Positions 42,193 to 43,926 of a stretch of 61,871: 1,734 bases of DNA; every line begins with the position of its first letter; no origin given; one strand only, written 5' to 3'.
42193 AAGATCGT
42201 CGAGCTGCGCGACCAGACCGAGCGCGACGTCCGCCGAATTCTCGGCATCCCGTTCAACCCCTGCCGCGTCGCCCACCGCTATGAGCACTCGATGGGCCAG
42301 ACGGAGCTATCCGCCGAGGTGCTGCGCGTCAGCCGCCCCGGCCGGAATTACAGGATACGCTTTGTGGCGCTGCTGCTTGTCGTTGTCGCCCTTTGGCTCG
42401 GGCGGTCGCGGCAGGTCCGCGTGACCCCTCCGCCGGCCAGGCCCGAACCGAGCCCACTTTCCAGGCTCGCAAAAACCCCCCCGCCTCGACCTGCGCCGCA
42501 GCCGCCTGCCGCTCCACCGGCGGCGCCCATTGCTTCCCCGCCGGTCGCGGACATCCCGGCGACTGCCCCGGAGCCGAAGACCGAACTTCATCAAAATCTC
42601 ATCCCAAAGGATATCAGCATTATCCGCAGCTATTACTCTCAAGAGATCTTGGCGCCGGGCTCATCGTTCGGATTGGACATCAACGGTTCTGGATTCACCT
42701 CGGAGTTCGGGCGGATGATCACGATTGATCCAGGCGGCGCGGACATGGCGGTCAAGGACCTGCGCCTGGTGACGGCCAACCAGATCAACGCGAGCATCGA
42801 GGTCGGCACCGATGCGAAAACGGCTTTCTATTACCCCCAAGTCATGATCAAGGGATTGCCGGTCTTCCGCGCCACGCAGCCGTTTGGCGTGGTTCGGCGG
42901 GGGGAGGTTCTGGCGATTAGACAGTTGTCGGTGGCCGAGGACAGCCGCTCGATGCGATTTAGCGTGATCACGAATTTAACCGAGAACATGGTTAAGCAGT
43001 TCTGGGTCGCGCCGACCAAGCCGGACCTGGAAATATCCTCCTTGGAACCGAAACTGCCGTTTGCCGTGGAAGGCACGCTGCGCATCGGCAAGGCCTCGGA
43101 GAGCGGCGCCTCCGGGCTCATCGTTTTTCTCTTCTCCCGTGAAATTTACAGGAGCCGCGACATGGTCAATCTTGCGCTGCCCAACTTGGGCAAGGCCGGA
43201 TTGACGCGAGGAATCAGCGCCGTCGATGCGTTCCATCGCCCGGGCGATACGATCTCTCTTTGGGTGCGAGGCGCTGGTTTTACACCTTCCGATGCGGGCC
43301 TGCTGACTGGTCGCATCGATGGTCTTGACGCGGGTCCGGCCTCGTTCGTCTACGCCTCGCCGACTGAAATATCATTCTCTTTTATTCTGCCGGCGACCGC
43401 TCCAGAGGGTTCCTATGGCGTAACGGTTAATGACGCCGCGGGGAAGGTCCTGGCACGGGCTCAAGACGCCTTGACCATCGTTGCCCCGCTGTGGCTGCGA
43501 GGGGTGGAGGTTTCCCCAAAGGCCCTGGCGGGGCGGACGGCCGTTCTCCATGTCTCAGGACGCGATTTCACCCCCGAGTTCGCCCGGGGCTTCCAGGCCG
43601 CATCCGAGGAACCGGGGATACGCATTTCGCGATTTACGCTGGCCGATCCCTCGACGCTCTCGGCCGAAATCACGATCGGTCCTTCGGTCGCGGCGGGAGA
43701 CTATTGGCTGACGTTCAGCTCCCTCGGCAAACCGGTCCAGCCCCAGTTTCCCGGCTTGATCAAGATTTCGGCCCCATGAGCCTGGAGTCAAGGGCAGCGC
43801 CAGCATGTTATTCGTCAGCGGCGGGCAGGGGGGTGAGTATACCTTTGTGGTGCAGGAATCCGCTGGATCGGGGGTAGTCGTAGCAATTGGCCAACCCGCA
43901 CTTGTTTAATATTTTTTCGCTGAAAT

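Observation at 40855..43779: B12-type radical SAM enzyme tethered by a TM helix and Pro-rich linker to an extracytoplasmic Ig-like repeat array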

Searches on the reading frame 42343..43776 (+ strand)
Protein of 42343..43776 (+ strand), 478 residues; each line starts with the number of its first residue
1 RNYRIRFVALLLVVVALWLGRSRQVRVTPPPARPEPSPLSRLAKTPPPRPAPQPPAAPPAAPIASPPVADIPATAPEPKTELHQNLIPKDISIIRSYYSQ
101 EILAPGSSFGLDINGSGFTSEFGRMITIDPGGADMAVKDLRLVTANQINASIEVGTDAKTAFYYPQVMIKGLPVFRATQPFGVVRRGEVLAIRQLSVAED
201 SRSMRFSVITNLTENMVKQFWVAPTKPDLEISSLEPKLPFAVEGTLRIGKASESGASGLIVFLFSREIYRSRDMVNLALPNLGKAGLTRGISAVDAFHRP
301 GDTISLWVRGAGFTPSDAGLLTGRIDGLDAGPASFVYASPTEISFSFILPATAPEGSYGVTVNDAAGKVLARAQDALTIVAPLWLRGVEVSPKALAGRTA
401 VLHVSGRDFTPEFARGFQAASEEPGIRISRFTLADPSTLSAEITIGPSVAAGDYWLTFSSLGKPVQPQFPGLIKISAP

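Call 17: find_homologous_proteins(query=window:42343-43776:+, max_evalue=0.001)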
Query window:42343-43776:+ (478 aa): 26 proteins with E <= 0.001 among 8000 candidates.
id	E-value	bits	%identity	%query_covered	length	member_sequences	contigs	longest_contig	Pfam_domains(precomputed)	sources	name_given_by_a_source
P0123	2.5e-131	457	53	83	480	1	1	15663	-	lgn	-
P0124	1.5e-124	434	53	82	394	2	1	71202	-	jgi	-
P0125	5.4e-124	432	51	85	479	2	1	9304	-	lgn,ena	-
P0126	4.9e-121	423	47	83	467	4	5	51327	-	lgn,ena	-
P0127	1.9e-120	421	49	82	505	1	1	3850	-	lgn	-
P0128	5.0e-116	406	46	83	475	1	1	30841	-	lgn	-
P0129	1.6e-114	401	43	89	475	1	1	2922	-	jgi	jgi:hypothetical protein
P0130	2.5e-112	394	47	83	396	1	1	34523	-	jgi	jgi:hypothetical protein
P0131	4.8e-110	386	42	92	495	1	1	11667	-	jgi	jgi:hypothetical protein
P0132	5.2e-108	380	44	85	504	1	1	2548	-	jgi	jgi:hypothetical protein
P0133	1.3e-106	375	45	84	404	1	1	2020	-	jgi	jgi:hypothetical protein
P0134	2.7e-101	358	44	83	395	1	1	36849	-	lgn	-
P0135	4.8e-101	357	40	98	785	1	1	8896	PF00990.27,PF00072.31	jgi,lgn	-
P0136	4.8e-98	347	43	80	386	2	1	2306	-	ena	-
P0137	2.6e-97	345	40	93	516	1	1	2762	-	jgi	jgi:hypothetical protein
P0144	1.9e-90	322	41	88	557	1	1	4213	PF04886.17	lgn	-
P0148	2.4e-82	295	45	61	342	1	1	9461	-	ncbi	ncbi:MAG: hypothetical protein WC881_06575, partial [Elusimicrobiota bacterium]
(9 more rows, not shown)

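Call 21: find_encoding_contigs(protein=P0124, flank=8000, max_places=2)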
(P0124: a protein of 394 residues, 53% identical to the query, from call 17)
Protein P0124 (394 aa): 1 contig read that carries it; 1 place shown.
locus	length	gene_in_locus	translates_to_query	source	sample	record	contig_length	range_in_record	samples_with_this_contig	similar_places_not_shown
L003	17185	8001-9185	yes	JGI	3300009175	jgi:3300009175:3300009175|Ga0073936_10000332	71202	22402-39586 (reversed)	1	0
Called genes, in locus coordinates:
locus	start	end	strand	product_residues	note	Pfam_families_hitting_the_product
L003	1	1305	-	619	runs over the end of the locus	PF02922:CBM_48 (weak), PF00128:Alpha-amylase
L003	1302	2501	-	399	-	PF13439:Glyco_transf_4, PF13579:Glyco_trans_4_4, PF08323:Glyco_transf_5, PF20706:GT4-conflict, PF00534:Glycos_transf_1, PF13692:Glyco_trans_1_4, PF13524:Glyco_trans_1_2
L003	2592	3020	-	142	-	PF00892:EamA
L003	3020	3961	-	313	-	PF02779:Transket_pyr, PF02780:Transketolase_C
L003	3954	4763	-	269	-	PF00456:Transketolase_N, PF13292:DXP_synthase_N, PF00676:E1_dh (weak)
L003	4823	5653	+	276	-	PF01048:PNP_UDP_1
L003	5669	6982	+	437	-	PF02885:Glycos_trans_3N, PF00591:Glycos_transf_3, PF07831:PYNP_C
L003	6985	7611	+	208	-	PF14681:UPRTase, PF00156:Pribosyltran (weak)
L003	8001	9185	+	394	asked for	-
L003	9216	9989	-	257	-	PF01928:CYTH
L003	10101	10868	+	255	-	PF01464:SLT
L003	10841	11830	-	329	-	PF01384:PHO4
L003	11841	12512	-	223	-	PF01895:PhoU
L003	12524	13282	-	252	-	PF02463:SMC_N (faint), PF00005:ABC_tran, PF13304:AAA_21 (faint)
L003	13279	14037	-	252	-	PF00005:ABC_tran, PF13304:AAA_21 (faint)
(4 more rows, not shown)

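Call 22: find_encoding_contigs(protein=P0123, flank=8000, max_places=2)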
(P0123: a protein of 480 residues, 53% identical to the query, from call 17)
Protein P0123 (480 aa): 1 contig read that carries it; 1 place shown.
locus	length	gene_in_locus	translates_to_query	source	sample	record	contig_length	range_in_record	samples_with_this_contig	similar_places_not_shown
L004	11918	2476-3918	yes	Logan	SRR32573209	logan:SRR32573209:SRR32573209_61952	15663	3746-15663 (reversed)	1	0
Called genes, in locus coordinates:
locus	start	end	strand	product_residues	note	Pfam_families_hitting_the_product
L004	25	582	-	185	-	-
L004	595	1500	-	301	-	-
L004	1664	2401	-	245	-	PF00561:Abhydrolase_1, PF00975:Thioesterase (weak), PF12146:Hydrolase_4, PF12697:Abhydrolase_6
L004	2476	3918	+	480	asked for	-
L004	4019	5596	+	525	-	PF00149:Metallophos, PF02872:5_nucleotid_C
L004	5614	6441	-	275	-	PF05448:AXE1 (faint), PF01738:DLH (faint), PF02129:Peptidase_S15 (weak), PF12146:Hydrolase_4, PF00561:Abhydrolase_1, PF07859:Abhydrolase_3 (weak), PF12697:Abhydrolase_6, PF00326:Peptidase_S9, +1 more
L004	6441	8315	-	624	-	PF25225:DUF7843, PF13387:Lnb_N, PF25222:DUF7840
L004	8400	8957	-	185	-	PF11220:DUF3015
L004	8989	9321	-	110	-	PF04020:Phage_holin_4_2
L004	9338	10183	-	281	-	-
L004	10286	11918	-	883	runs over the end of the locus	PF01411:tRNA-synt_2c, PF07973:tRNA_SAD, PF02272:DHHA1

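Call 23: find_encoding_contigs(protein=P0126, flank=8000, max_places=2)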
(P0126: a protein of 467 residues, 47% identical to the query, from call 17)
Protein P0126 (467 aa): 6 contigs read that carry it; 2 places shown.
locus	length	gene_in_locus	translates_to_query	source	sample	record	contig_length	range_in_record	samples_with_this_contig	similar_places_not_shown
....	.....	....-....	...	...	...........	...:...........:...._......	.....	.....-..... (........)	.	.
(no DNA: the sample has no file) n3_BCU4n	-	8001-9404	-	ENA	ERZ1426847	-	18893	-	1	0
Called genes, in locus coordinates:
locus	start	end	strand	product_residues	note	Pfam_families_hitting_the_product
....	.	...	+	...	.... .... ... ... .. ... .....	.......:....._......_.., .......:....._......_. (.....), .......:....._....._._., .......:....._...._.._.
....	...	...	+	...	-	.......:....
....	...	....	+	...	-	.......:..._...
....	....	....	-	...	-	-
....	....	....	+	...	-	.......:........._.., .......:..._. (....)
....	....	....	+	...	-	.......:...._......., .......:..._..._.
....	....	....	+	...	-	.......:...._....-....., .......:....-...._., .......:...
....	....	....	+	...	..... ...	-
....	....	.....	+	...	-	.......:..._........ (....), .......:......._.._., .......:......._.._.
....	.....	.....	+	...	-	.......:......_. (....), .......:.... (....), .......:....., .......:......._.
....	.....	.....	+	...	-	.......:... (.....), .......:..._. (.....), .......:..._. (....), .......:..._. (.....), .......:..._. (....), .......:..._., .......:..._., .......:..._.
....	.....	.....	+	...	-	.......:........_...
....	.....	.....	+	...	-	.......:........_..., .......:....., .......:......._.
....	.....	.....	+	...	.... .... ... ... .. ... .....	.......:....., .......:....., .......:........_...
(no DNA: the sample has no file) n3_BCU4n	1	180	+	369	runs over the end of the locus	PF03033:Glyco_transf_28, PF13439:Glyco_transf_4 (faint), PF13579:Glyco_trans_4_4, PF04101:Glyco_tran_28_C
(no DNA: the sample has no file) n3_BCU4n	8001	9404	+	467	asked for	-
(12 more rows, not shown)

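Call 28: find_encoding_contigs(protein=P0148, flank=8000, max_places=2)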
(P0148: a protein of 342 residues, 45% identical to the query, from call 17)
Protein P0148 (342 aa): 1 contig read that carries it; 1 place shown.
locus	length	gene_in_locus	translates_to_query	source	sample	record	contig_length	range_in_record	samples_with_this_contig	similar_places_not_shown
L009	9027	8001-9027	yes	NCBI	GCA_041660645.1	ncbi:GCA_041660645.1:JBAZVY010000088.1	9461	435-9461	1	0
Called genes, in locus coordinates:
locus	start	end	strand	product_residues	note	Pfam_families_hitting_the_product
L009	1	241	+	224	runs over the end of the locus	PF08541:ACP_syn_III_C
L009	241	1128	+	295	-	PF12146:Hydrolase_4, PF00561:Abhydrolase_1, PF12697:Abhydrolase_6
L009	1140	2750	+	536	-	PF00501:AMP-binding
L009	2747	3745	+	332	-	PF01073:3Beta_HSD, PF01370:Epimerase, PF02719:Polysacc_synt_2 (weak), PF04321:RmlD_sub_bind, PF13460:NAD_binding_10, PF16363:GDP_Man_Dehyd, PF07993:NAD_binding_4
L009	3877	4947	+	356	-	PF01676:Metalloenzyme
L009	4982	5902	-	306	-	PF03741:TerC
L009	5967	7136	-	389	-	PF13173:AAA_14, PF13635:DUF4143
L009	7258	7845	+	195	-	PF18306:LDcluster4, PF03641:Lysine_decarbox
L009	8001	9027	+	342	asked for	?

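Call 29: find_encoding_contigs(protein=P0135, flank=5000, max_places=2)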
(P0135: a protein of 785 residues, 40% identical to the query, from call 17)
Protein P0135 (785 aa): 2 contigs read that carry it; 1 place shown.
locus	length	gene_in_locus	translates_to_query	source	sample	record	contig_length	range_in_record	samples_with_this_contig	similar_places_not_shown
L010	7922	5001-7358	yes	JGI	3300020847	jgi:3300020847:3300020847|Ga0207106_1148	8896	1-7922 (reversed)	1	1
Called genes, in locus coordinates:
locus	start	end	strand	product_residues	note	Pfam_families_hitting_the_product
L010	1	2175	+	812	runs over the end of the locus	PF16656:Pur_ac_phosph_N (faint), PF00041:fn3 (faint)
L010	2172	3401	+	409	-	PF11751:PorP_SprF (weak)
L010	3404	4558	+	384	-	PF00072:Response_reg, PF00512:HisKA, PF02518:HATPase_c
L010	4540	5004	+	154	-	PF00072:Response_reg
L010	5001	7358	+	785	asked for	PF00072:Response_reg, PF00990:GGDEF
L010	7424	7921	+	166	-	?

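Call 38: search_solved_structures(query=A3, max_evalue=1)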
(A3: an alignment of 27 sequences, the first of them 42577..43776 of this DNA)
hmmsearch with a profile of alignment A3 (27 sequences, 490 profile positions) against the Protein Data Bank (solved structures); distinct sequences matched with E-value up to 1: 2.
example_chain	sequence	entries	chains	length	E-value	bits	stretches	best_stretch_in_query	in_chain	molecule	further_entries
6zvf_H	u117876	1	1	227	0.9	11.4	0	418-451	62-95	Chimeric Fab M3/38 (L,H)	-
8g8d_H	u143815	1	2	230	0.95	11.4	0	417-477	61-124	DH1346 heavy chain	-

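Call 39: predict_structure(alignment_id=A3)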
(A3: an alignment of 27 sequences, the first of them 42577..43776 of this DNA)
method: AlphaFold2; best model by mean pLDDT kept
length: 400 residues; sequences in the alignment: 27
mean_pLDDT: 92.9   pTM: 0.70
mean pLDDT of the five models: 92.9, 92.4, 92.5, 91.9, 91.0
residues with pLDDT >= 90: 331; 70-90: 64; 50-70: 4; < 50: 1
segments of 3 or more residues with pLDDT < 50: none
pLDDT, mean of each block of 10 residues (from residue 1): 83 90 95 94 93 94 93 97 96 93 96 95 91 95 92 93 94 78 96 89 87 91 95 94 96 95 96 95 95 95 92 94 95 94 94 95 97 93 90 86
secondary structure, 60 per line:
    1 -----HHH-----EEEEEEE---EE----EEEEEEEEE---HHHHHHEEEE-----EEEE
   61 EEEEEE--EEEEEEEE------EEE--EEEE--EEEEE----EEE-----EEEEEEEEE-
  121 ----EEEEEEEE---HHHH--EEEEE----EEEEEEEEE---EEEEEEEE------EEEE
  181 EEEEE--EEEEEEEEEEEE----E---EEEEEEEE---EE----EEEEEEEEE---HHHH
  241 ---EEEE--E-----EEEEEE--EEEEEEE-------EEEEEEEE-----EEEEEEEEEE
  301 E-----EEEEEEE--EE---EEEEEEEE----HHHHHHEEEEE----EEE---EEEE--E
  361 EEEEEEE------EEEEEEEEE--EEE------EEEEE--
elements in order: E14-20 E30-38 H42-47 E48-51 E57-66 E69-76 E83-85 E88-91 E94-98 E103-105 E111-119 E125-132 H136-139 E142-146 E151-159 E163-170 E177-185 E188-199 E208-215 E225-233 H237-240 E244-247 E256-261 E264-270 E278-285 E291-301 E307-313 E321-328 H333-338 E339-343 E348-350 E354-357 E360-367 E374-382 E385-387 E394-398

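Call 42: fold_search(model_id=the predicted structure, library=pdb)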
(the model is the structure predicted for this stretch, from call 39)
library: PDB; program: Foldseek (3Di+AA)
matches with E <= 10: 1987; with E <= 0.001: 1282
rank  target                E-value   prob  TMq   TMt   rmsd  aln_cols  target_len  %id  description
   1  3b43                  3.9e-12  1.00  0.19  0.14  34.3       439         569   12  I-band fragment I65-I70 from titin (released 2008-01-22)
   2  7r5k_10               1.3e-11  1.00  0.25  0.08  27.4       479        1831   12  Human nuclear pore complex (constricted) (released 2022-06-22)
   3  4e9l                  1.8e-10  1.00  0.21  0.26  18.3       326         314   12  FdeC, a Novel Broadly Conserved Escherichia coli Adhesin Eliciting Protection against Urinary Tract Infections (released 2012-04-25)
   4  7khf_A                6.9e-10  1.00  0.20  0.20  16.3       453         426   11  CryoEM structure of LILRB1 D3D4 domain-inserted antibody MDB1 Fab in complex with Plasmodium RIFIN (PF3D7_1373400) V2  (released 2021-03-31)
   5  7sqc_F1               1.8e-09  1.00  0.20  0.17  29.9       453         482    9  Ciliary C1 central pair apparatus isolated from Chlamydomonas reinhardtii (released 2022-04-13)
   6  5lfu_A                4.2e-09  1.00  0.21  0.18  28.5       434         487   11  Myelin-associated glycoprotein (MAG) glycosylated and lysine-methylated full extracellular domain (released 2016-12-14)
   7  7sqc_2A               4.7e-09  1.00  0.19  0.12  33.5       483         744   11  Ciliary C1 central pair apparatus isolated from Chlamydomonas reinhardtii (released 2022-04-13)
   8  5lf5_A                6.0e-09  1.00  0.21  0.18  29.4       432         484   11  Myelin-associated glycoprotein (MAG) deglycosylated full extracellular domain with co-purified ligand (released 2016-12-14)
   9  6lxw_P                6.3e-09  1.00  0.17  0.14  22.1       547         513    7  Cryo-EM structure of human secretory immunoglobulin A in complex with the N-terminal domain of SpsA (released 2020-05-27)
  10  8q6t_I                9.4e-09  1.00  0.18  0.10  31.5       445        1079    9  Helical reconstruction of the relaxed thick filament from FIB milled left ventricular mouse myofibrils (released 2023-11-01)
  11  9qk2_F                1.2e-08  1.00  0.34  0.25  12.4       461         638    9  Structure of the Complement classical and lectin pathway C3 convertase in complex with substrate C3 (released 2025-12-24)
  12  6grt_A                1.5e-08  1.00  0.21  0.16  24.6       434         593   13  Paired immunoglobulin-like receptor B (PirB) or Leukocyte immunoglobulin-like receptor subfamily B member 3 (LILRB3) f (released 2019-02-06)
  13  8uin_G                1.6e-08  1.00  0.33  0.24  13.1       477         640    9  Structure of the C3bBb-albicin complex (released 2024-05-08)
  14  1z7z_I                1.7e-08  1.00  0.20  0.19  38.2       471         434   11  Cryo-em structure of human coxsackievirus A21 complexed with five domain icam-1kilifi (released 2005-08-02)
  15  5l5g_C                2.5e-08  1.00  0.22  0.11  17.9       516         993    9  Plexin A2 full extracellular region, domains 1 to 8 modeled, data to 10 angstrom (released 2016-07-06)
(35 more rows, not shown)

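Call 45: search_protein_representatives(alignment_id=A3)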
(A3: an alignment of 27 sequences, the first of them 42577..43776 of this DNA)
Query: 27 sequences, 490 profile positions. Proteins with E-value up to 0.001 (for the whole library): 475; up to 1e-10: 138; up to 1e-30: 47. The best 150 are listed.
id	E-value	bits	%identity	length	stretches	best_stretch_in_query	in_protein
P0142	1.8e-202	689.9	-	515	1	1-487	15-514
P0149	4.4e-199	678.8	-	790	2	38-486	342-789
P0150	3.5e-186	636.2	-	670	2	69-488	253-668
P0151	7.3e-186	635.2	-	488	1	1-488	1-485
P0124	1.1e-174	598.3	-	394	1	97-488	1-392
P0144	1.2e-164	565.2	-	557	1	52-487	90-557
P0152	4.3e-159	546.9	-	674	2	86-488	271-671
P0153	7.5e-152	523.0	-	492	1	4-489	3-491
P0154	6.1e-148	510.1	-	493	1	12-487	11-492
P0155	7.1e-145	500.0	-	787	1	33-488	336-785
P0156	3.5e-138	477.9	-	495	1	9-488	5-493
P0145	8.3e-135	466.8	-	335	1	153-488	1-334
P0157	4.6e-129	447.8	-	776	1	57-486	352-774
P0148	1.8e-127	442.6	-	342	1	56-388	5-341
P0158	2.2e-127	442.3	-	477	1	53-488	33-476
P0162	1.5e-100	353.8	-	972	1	87-486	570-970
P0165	2.0e-76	274.2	-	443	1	44-305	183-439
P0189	4.7e-33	131.2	-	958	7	317-488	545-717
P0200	3.9e-27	111.6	-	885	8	316-475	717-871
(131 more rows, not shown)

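Call 46: search_protein_families(library=pfam, proteins=[P0162, P0149, P0150, P0152, P0155, P0157, P0165, P0144], max_evalue=0.001)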
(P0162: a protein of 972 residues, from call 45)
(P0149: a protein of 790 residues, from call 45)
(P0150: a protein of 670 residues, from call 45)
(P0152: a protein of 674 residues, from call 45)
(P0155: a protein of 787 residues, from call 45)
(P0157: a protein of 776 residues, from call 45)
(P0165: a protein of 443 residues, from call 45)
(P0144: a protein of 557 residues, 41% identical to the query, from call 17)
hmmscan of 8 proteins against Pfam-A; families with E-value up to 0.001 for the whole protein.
P0162 (972 aa): 0 families

P0149 (790 aa): 0 families

P0150 (670 aa): 0 families

P0152 (674 aa): 0 families

P0155 (787 aa): 0 families

P0157 (776 aa): 2 families
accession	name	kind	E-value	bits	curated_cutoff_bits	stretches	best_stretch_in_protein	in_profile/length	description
PF00990.26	GGDEF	-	5.2e-31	108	23.8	1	144-296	2-157/161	Diguanylate cyclase, GGDEF domain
PF00072.30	Response_reg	-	1.5e-16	61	30.2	1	13-121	1-106/111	Response regulator receiver domain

P0165 (443 aa): 1 family
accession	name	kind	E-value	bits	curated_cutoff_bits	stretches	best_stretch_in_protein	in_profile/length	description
PF00072.30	Response_reg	-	1.3e-30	106.2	30.2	1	24-133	1-110/111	Response regulator receiver domain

P0144 (557 aa): 1 family
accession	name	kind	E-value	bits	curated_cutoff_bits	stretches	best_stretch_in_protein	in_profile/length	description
PF04886.17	PT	-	6.2e-06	26.1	26.2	1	76-111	1-36/36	PT disordered repeat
